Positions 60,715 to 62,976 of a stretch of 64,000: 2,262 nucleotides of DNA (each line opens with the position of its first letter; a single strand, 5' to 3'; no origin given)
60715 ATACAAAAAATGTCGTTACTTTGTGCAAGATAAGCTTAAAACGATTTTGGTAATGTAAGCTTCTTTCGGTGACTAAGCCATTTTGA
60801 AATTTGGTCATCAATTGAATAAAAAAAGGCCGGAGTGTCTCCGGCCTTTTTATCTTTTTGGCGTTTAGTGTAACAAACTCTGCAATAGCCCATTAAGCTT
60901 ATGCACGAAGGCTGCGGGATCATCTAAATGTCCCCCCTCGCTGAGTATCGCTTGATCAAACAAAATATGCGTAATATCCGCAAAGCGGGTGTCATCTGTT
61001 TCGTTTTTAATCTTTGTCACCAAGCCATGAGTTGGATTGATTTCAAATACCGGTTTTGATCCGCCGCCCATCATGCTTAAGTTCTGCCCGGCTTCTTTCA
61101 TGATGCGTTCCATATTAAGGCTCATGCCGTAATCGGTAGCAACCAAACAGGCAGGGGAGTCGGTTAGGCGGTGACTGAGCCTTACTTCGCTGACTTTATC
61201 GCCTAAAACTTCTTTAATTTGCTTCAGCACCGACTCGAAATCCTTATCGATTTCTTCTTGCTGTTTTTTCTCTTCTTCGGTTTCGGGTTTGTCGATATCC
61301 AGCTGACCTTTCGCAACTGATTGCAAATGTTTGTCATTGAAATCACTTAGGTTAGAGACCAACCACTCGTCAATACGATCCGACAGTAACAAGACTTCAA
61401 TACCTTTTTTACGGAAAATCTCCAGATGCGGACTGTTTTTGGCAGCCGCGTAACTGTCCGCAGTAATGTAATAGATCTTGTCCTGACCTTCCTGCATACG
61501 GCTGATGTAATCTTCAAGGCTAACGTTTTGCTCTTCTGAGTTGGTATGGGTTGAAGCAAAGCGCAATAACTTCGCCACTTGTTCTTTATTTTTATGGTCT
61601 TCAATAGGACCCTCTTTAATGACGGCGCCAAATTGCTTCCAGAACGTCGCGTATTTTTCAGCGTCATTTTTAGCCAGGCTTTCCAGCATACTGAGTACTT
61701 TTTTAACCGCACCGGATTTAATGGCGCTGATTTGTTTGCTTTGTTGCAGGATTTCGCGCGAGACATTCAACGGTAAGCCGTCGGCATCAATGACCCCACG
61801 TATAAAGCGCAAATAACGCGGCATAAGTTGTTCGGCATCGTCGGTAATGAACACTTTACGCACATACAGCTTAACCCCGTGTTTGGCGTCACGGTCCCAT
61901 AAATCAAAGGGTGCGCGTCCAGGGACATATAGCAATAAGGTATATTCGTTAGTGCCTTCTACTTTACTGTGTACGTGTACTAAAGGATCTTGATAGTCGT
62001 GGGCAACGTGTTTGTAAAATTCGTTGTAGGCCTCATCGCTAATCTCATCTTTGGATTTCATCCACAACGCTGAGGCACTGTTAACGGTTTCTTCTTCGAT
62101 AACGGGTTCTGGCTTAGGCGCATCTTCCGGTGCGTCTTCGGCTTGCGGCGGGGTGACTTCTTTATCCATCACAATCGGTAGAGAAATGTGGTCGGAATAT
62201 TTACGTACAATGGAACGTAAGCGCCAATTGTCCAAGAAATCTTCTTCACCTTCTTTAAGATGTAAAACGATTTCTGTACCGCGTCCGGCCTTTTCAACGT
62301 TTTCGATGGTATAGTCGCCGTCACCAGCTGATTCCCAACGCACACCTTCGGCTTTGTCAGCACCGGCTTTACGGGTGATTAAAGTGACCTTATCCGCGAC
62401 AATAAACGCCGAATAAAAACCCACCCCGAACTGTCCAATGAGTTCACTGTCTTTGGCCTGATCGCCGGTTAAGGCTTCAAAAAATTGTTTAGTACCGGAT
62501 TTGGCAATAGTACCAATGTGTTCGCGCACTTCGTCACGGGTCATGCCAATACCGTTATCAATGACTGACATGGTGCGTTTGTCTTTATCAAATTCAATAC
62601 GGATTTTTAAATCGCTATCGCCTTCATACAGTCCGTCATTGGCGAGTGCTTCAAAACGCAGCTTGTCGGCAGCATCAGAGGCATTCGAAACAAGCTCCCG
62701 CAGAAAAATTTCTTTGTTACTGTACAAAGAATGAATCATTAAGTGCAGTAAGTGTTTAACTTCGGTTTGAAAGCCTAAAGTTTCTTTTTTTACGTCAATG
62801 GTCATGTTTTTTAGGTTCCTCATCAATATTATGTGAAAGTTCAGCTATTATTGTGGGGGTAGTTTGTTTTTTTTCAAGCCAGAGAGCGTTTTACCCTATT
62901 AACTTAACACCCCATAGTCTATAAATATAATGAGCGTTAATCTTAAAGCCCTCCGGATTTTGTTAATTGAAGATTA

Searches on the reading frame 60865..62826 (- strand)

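Call 114: search_protein_families(library=pfam, proteins=[window:60865-62826:-], max_evalue=1e-8)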
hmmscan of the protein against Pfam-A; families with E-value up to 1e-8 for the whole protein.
window:60865-62826:- (653 aa): 2 families
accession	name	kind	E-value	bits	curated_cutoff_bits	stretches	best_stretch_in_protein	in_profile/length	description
PF00183.23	HSP90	-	3.7e-144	481.9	24.4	1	239-651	73-489/518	Hsp90 protein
PF13589.12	HATPase_c_3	-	4.1e-12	46.7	25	1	40-177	5-119/137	Histidine kinase-, DNA gyrase B-, and HSP90-like ATPase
